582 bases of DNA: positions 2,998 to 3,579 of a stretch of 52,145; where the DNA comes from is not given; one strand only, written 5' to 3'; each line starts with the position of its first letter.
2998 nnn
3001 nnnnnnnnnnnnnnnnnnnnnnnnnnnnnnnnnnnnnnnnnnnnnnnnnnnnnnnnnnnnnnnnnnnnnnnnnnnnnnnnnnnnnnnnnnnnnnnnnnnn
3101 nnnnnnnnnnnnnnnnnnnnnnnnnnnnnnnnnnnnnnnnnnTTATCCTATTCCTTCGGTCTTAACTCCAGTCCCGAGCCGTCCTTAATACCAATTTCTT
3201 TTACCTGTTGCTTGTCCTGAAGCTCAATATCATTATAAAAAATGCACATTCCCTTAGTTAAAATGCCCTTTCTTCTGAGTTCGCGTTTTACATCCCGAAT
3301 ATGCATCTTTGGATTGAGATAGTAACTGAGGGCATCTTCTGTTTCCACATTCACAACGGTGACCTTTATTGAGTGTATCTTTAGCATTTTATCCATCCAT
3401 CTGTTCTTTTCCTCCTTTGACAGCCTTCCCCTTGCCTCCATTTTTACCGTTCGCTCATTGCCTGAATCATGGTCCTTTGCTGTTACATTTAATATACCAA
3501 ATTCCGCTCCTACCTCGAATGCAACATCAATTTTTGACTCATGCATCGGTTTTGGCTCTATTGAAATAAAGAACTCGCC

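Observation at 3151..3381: Ubiquitin-like beta-grasp domain fused to the C-terminus of an Hsp70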

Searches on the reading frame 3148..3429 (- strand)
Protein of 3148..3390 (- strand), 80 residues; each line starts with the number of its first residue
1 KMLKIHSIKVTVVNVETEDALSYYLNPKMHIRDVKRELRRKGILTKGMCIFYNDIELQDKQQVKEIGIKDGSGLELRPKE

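Call 3: search_protein_families(library=pfam, proteins=[window:3148-3390:-], max_evalue=1)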
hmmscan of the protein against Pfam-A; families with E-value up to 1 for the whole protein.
window:3148-3390:- (80 aa): 5 families
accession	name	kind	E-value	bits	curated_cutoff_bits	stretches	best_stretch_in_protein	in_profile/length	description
PF00240.29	ubiquitin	-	1.3e-06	28.5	25.4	1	16-76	6-67/72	Ubiquitin family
PF11976.14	Rad60-SLD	-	0.0011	19.2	23.8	1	8-76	1-70/72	Ubiquitin-2 like Rad60 SUMO-like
PF11208.13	DUF2992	-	0.078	13.7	23.8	1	15-62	55-102/132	Protein of unknown function (DUF2992)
PF18036.7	Ubiquitin_4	-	0.12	12.9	22.8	1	47-75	55-84/89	Ubiquitin-like domain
PF18706.7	ISPD_C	-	0.12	12.5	32.6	1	14-64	95-145/148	D-ribitol-5-phosphate cytidylyltransferase C-terminal domain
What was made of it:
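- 3151..3369 (-): Ubiquitin-family (Ubl) beta-grasp domain, residues 514-586 of the 586-aa ORF. It has no C-terminal Gly-Gly. Pfam PF00240 E=1.3e-6 (call 3).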

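Call 4: search_protein_families(library=ncbifam, proteins=[window:3148-3390:-], max_evalue=1)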
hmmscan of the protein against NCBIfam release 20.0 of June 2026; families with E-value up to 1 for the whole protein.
window:3148-3390:- (80 aa): 2 families
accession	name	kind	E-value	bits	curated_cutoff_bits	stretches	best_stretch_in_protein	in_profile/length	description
TIGR03595.1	Obg_CgtA_exten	equivalog_domain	0.03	14.2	37.65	1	13-43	25-54/70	Obg family GTPase CgtA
NF002246.0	PRK01160.1-1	equivalog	0.075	12.6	324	1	8-40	43-75/178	hypothetical protein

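Call 6: search_solved_structures(query=window:3148-3390:-, max_evalue=1, show_alignments=3)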
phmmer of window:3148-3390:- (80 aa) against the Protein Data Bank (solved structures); distinct sequences matched with E-value up to 1: 5.
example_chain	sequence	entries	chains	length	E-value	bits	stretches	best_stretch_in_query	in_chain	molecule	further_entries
7mrj_A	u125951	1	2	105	0.027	18.1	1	21-75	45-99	Ubiquitin domain-containing protein TINCR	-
6l0l_A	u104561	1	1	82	0.27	14.9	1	20-78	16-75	Hydra-1ubq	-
5xxb_a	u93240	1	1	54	0.51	14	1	21-51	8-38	Ribosomal protein eL29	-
5xxu_f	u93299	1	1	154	0.66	13.7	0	18-71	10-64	Ribosomal protein eS31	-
2nbw_B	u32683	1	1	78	0.68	13.6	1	21-73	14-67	UV excision repair protein RAD23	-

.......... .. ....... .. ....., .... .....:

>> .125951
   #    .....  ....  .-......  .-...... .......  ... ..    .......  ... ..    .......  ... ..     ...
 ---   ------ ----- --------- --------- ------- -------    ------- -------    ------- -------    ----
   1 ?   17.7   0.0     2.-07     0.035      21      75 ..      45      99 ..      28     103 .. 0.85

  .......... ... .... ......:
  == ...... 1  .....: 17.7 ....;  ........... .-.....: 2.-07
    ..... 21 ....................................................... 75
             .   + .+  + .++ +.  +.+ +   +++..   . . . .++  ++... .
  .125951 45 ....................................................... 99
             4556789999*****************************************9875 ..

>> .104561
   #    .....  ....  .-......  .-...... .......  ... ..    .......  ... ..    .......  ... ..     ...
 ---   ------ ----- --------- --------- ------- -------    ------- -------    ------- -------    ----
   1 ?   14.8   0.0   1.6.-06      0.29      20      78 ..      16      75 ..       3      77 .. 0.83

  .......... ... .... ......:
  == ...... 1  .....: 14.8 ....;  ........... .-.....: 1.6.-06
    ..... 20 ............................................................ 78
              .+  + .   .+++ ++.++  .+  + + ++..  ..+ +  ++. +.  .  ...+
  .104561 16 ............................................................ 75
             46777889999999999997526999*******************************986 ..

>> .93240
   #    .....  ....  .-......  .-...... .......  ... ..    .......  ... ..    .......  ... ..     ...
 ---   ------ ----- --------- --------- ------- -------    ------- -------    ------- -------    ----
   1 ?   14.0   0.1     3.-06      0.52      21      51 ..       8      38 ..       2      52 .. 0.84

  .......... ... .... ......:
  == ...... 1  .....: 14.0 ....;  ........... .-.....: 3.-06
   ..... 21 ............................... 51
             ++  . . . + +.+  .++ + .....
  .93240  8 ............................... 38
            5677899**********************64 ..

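Call 12: search_solved_structures(query=A1, max_evalue=1, show_alignments=2)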
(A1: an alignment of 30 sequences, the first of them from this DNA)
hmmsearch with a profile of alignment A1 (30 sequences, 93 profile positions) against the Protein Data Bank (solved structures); distinct sequences matched with E-value up to 1: 345 (the best 60 are shown).
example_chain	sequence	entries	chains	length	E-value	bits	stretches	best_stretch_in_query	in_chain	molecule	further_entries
8pql_U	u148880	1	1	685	2.6e-59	200.5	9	28-89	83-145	Ubiquitin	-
8q7r_U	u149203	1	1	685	2.9e-59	200.4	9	28-89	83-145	Ubiquitin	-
8pql_E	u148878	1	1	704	3.6e-59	200.1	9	28-89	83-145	Polyubiquitin-C,Nucleotide exchange factor SIL1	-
7yui_A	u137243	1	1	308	9.4e-28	99.4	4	28-89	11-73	Polyubiquitin-C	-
5b83_A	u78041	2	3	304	1.1e-27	99.2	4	28-89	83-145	tetra ubiquitin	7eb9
5h07_A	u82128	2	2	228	1.9e-21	79.2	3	28-89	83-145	Polyubiquitin-C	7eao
4zqs_A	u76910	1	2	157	2e-14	56.6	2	25-89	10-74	ubiquitin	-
7tv4_C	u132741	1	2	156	2.6e-14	56.3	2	27-89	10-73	Polyubiquitin-C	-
6njd_A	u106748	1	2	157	2.9e-14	56.1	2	26-89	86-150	Di-ubiquitin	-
6n5m_A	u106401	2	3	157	3.1e-14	56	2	28-89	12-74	Polyubiquitin-C | Ubiquitin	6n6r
4ksl_D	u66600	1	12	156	3.1e-14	56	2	28-89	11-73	Polyubiquitin-C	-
2zvn_A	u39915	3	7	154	3.2e-14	56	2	28-89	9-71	UBC protein | Ubiquitin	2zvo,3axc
3wxe_B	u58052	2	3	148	3.4e-14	55.9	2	28-89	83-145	Ubiquitin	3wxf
2w9n_A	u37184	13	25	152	3.5e-14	55.8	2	28-89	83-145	UBIQUITIN | Polyubiquitin-C | Polyubiquitin-B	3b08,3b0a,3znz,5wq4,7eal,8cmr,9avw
6kbe_G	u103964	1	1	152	4e-14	55.7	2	27-89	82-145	Polyubiquitin-C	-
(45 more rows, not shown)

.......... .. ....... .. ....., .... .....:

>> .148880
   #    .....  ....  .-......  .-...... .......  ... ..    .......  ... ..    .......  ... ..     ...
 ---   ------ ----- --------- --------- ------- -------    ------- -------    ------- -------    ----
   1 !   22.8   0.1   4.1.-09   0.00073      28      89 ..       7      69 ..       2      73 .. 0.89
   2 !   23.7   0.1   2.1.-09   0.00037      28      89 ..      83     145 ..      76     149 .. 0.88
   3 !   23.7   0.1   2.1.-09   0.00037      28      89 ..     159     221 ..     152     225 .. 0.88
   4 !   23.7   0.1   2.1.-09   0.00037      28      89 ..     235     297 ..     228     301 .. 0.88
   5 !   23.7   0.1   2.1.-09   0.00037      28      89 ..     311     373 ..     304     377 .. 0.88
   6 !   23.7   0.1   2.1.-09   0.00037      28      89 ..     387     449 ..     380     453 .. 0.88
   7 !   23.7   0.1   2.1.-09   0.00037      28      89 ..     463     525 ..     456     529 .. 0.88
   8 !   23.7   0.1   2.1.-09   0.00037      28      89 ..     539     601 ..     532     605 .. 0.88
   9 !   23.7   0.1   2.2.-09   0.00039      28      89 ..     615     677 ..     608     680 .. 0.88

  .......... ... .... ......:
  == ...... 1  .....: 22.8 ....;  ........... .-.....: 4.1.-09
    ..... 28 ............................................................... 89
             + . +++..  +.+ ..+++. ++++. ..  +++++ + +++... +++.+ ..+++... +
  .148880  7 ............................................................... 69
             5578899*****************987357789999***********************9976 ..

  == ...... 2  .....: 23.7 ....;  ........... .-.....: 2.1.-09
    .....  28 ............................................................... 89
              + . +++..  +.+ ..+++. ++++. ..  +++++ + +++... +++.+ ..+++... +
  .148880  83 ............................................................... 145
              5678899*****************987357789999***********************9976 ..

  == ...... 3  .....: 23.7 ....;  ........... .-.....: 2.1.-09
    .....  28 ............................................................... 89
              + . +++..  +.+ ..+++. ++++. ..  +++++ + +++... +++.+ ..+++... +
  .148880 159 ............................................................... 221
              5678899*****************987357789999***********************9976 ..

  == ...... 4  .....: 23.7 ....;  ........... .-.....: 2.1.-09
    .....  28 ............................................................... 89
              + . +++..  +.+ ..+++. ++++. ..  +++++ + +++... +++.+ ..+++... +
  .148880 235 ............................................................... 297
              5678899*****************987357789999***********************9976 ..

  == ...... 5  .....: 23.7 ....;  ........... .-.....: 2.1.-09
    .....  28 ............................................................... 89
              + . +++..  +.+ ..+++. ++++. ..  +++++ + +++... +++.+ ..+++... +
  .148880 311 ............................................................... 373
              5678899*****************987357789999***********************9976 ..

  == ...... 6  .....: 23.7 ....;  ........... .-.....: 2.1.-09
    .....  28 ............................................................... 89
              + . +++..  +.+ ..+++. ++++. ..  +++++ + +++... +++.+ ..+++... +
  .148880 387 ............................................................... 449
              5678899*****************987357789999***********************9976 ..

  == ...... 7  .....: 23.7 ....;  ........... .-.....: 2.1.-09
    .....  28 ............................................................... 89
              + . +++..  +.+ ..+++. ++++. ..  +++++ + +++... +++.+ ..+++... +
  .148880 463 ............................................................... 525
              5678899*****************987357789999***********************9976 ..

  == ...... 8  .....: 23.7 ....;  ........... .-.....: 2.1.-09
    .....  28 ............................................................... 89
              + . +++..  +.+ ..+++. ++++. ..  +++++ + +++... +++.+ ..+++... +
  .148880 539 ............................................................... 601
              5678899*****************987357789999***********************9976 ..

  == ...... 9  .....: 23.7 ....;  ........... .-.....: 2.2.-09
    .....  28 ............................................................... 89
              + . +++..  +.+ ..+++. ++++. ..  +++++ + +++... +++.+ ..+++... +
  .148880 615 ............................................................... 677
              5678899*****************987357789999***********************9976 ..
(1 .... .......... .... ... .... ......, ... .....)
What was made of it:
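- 3151..3369 (-): Profile against PDB ubiquitin E about 3e-6 (call 12).
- On Ubiquitin family (Pfam PF00240), integral Ubl domain: The profile finds PDB ubiquitin at E about 3e-6 (call 12).
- Checked: The family profile matches single ubiquitin chains of the PDB at E about 3e-6, aligning tail positions 28-89 to Ub 7-69 (call 12).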

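Call 20: predict_structure(alignment_id=A1)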
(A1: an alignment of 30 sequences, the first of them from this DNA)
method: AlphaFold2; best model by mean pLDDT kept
length: 93 residues; sequences in the alignment: 30
mean_pLDDT: 84.0   pTM: 0.68
mean pLDDT of the five models: 84.0, 83.3, 82.7, 82.3, 82.2
residues with pLDDT >= 90: 42; 70-90: 34; 50-70: 15; < 50: 2
segments of 3 or more residues with pLDDT < 50: none
pLDDT, mean of each block of 10 residues (from residue 1): 63 57 90 89 92 88 93 92 92 81
secondary structure, 60 per line:
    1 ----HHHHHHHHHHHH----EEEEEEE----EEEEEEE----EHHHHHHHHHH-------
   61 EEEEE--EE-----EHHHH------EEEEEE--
elements in order: H5-16 E21-27 E32-38 H44-53 E61-65 H76-79 E86-91
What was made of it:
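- Checked: The AF2 model of the tail has pLDDT 88-93 over the domain and the order beta1-beta2-alpha1-beta3-beta4-3(10)-beta5 (call 20).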

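Call 22: search_protein_representatives(alignment_id=A1)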
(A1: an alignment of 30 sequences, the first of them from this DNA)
Query: 30 sequences, 93 profile positions. Proteins with E-value up to 0.001 (for the whole library): 2294; up to 1e-10: 662; up to 1e-30: 74. The best 150 are listed.
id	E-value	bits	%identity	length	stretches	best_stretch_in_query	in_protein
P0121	1.1e-64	230.6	-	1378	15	19-89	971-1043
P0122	3.3e-64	229.1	-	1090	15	30-88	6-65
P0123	3.6e-59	212.9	-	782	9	30-90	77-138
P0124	1.5e-57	207.7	-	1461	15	17-90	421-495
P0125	1.3e-56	204.8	-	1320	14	17-90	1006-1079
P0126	5.2e-56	202.8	-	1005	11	17-89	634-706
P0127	7.7e-55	199.1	-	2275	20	36-90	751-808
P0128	2.5e-53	194.2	-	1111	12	32-90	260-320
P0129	1.4e-51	188.6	-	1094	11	17-91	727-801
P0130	4.4e-50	183.8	-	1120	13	18-92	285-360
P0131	4.6e-49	180.5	-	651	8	21-89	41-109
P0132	8.7e-48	176.4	-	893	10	34-90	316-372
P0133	6.7e-47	173.6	-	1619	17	18-89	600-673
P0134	1.3e-46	172.6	-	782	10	32-90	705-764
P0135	8.5e-45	166.9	-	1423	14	22-89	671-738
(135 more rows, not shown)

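Call 23: fold_search(model_id=the predicted structure, library=pdb)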
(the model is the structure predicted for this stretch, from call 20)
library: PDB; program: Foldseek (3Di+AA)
matches with E <= 10: 1724; with E <= 0.001: 637
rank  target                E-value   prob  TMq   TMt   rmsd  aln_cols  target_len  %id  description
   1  8djh_A                2.5e-07  1.00  0.71  0.76   2.9        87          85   17  Ternary complex of SUMO1 with a phosphomimetic SIM of PML and zinc (released 2022-08-10)
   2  1wyw_B                4.4e-07  1.00  0.68  0.78   2.5        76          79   16  Crystal Structure of SUMO1-conjugated thymine DNA glycosylase (released 2005-06-21)
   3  3rzw_D                4.4e-07  1.00  0.65  0.76   2.6        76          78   16  Crystal Structure of the Monobody ySMB-9 bound to human SUMO1 (released 2011-12-28)
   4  6uyz_A                4.7e-07  1.00  0.67  0.79   2.5        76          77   16  Crystal structure of K46-acetylated SUMO1 in complex with phosphorylated DAXX (released 2019-11-27)
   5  6v7q_C                6.5e-07  1.00  0.66  0.79   2.3        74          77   16  Crystal structure of SUMO1 in complex with phosphorylated PIAS-SIM2 (released 2020-04-01)
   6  4wjq_C                7.4e-07  1.00  0.65  0.78   2.4        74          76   16  Crystal Structure of SUMO1 in complex with Daxx (released 2014-12-31)
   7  3kyd_D                7.4e-07  1.00  0.66  0.78   2.9        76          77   16  Human SUMO E1~SUMO1-AMP tetrahedral intermediate mimic (released 2010-02-16)
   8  7mrj_B                7.9e-07  1.00  0.73  0.89   1.4        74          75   23  Crystal structure of a novel ubiquitin-like TINCR (released 2022-03-16)
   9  6uyz_C                7.9e-07  1.00  0.66  0.77   2.5        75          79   16  Crystal structure of K46-acetylated SUMO1 in complex with phosphorylated DAXX (released 2019-11-27)
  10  7mrj_A                8.9e-07  1.00  0.76  0.82   2.6        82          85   21  Crystal structure of a novel ubiquitin-like TINCR (released 2022-03-16)
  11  4wjp_A                8.9e-07  1.00  0.67  0.77   2.4        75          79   16  Crystal Structure of SUMO1 in complex with phosphorylated Daxx (released 2014-12-31)
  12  6njd_C                9.5e-07  1.00  0.66  0.45   2.3        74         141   20  Crystal structure of RavD (residues 1-200) from Legionella pneumophila (strain Corby) complexed with Met-1 linked di-u (released 2019-05-22)
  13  2vrr_B                9.5e-07  1.00  0.64  0.74   2.5        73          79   16  Structure of SUMO modified Ubc9 (released 2008-08-19)
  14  3vdz_A                1.0e-06  1.00  0.70  0.60   1.8        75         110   20  Tailoring Encodable Lanthanide-Binding Tags as MRI Contrast Agents: xq-dSE3-Ubiquitin at 2.4 Angstroms (released 2012-11-28)
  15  9gnv_B                1.1e-06  1.00  0.67  0.79   2.5        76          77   16  Human SENP5 in complex with SUMO1 (released 2025-06-25)
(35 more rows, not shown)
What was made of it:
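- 3151..3369 (-): Foldseek E=2.5e-7 to SUMO1/Ub/NEDD8 (call 23).
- On Ubiquitin family (Pfam PF00240), integral Ubl domain: Foldseek E=2.5e-7, probability 1.00, TM 0.75-0.89 to SUMO1, Ub, NEDD8 and TINCR (call 23).
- Closest known: Archaeal small beta-grasp modifiers. Same: Caldiarchaeum ubiquitin is among the Foldseek hits (call 23).
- Checked: Foldseek against the PDB gives SUMO1, TINCR, ubiquitin, NEDD8 and Caldiarchaeum ubiquitin at E 2.5e-7 to 4e-6, with TM (target-normalised) 0.75-0.89 (call 23).
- The E-values and the fold match (calls 3, 12, 23).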

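Call 24: find_homologous_proteins(query=A1, max_evalue=0.000001)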
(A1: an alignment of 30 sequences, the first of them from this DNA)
Query A1 (30 sequences) (93 aa, profile of the alignment): 16 proteins with E <= 0.000001 among 1135 candidates.
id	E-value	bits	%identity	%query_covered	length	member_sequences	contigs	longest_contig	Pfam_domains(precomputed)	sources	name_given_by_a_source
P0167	5.0e-36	140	70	99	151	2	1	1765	PF00012.27,PF00240.30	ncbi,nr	ncbi:MAG: Hsp70 family protein, partial [Methanophagales archaeon]|nr:Hsp70 family protein [Methanop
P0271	6.2e-35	137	42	99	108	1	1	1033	-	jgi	jgi:hypothetical protein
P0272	2.4e-34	135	58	97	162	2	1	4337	PF00012.27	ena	-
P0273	1.3e-33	133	49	98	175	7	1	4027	PF00012.27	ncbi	ncbi:MAG: hypothetical protein EPN24_07090, partial [Candidatus Methanoperedens sp.]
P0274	1.9e-33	132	45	100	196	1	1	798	PF00012.27,PF00240.30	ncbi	-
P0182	9.6e-33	130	44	98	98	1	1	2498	-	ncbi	-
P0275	4.7e-32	128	45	99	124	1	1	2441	PF00240.30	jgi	-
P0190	6.2e-31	124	45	96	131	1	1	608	-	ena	-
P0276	2.3e-29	119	40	95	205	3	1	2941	PF00012.27,PF00240.30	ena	-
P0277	3.0e-28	115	37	97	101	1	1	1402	-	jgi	jgi:hypothetical protein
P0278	1.3e-26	110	95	85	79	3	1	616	PF00240.30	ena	-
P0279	7.2e-26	108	91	85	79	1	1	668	PF00240.30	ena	-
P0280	8.2e-25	104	65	85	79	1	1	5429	-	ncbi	ncbi:hypothetical protein ES705_23020 [subsurface metagenome]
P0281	5.5e-17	79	71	70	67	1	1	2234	PF00240.30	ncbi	-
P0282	3.1e-11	61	37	61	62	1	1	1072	-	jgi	jgi:hypothetical protein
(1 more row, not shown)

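Call 42: find_related_loci(query=A1, collection=metagenome_contigs, flank=8000)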
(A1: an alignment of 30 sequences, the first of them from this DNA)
Query A1 (93 aa) in metagenome_contigs; peptide patterns used: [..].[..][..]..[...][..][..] (x = any residue, [..] = any of these).
101 stretches matched a pattern; 60 encode a relative of the query (tblastn E <= 1e-3); 60 distinct loci.
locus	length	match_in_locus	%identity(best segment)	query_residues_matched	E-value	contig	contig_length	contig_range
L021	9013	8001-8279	69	1-93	3e-39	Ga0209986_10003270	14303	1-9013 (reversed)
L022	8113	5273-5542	67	1-90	1e-36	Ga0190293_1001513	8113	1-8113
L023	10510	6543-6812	64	1-90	4e-36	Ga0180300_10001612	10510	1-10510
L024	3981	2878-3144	70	1-89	4e-36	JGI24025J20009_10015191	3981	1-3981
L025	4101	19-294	65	1-92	6e-36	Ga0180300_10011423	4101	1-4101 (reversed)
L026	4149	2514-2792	70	1-93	2e-34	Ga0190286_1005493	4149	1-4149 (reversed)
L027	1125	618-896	68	1-93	2e-33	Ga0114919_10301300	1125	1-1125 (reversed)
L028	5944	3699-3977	58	1-93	7e-31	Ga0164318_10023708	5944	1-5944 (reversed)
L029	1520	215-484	56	1-90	2e-30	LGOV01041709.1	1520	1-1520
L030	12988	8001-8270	56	1-90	6e-29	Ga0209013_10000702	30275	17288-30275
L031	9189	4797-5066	56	1-90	6e-29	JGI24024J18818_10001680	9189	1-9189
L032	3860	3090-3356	48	2-90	3e-24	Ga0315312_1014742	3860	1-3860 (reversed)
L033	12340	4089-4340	51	1-84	2e-23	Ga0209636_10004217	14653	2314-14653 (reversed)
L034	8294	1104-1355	51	1-84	2e-23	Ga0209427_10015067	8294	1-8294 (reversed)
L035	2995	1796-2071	48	2-93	6e-19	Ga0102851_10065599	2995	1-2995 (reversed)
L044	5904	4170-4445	42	2-93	6e-18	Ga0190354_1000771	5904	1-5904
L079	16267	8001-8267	31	2-90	8e-5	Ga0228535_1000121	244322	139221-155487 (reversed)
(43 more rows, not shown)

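Call 43: find_related_loci(query=A1, collection=viral_contigs, flank=8000)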
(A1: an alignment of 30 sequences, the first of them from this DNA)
Query A1 (93 aa) in viral_contigs; peptide patterns used: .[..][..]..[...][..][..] (x = any residue, [..] = any of these).
78 stretches matched a pattern, but none encodes a relative of the query by tblastn (E <= 1e-3).
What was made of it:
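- On Anti-phage defence or conflict systems that contain Hsp70: No viral copies (call 43).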

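Call 62: search_protein_families(library=pfam, proteins=[L030:4978-6513:+, L044:4444-5796:+, L079:8275-9462:+, L033:9719-10867:+], max_evalue=0.01)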
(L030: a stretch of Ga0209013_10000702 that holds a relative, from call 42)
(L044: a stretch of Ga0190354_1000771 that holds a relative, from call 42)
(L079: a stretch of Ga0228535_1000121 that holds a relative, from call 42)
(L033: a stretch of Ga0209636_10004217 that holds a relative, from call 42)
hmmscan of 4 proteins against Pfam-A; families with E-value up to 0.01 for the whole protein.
L030:4978-6513:+ (512 aa): 1 family
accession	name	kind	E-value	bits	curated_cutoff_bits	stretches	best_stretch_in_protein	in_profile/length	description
PF01025.24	GrpE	-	7.4e-28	97.7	25.8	1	17-189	12-165/165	GrpE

L044:4444-5796:+ (451 aa): 2 families
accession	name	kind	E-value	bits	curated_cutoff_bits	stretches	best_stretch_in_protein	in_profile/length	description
PF00226.36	DnaJ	-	5.9e-10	39.6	27.8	1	75-125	2-63/63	DnaJ domain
PF13446.11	RPT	-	0.0099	16.1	28.2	0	77-116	7-43/59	A repeated domain in UCH-protein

L079:8275-9462:+ (396 aa): 1 family
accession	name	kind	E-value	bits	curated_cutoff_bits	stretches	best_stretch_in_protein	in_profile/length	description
PF00226.36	DnaJ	-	4.4e-09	36.7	27.8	1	67-118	1-63/63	DnaJ domain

L033:9719-10867:+ (383 aa): 2 families
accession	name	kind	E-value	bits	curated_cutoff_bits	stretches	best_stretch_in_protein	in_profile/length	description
PF01025.24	GrpE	-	2e-31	109.3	25.8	1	4-148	24-165/165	GrpE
PF25762.1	HAUS1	-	0.0038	17.5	40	1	257-366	87-196/236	HAUS augmin-like complex subunit 1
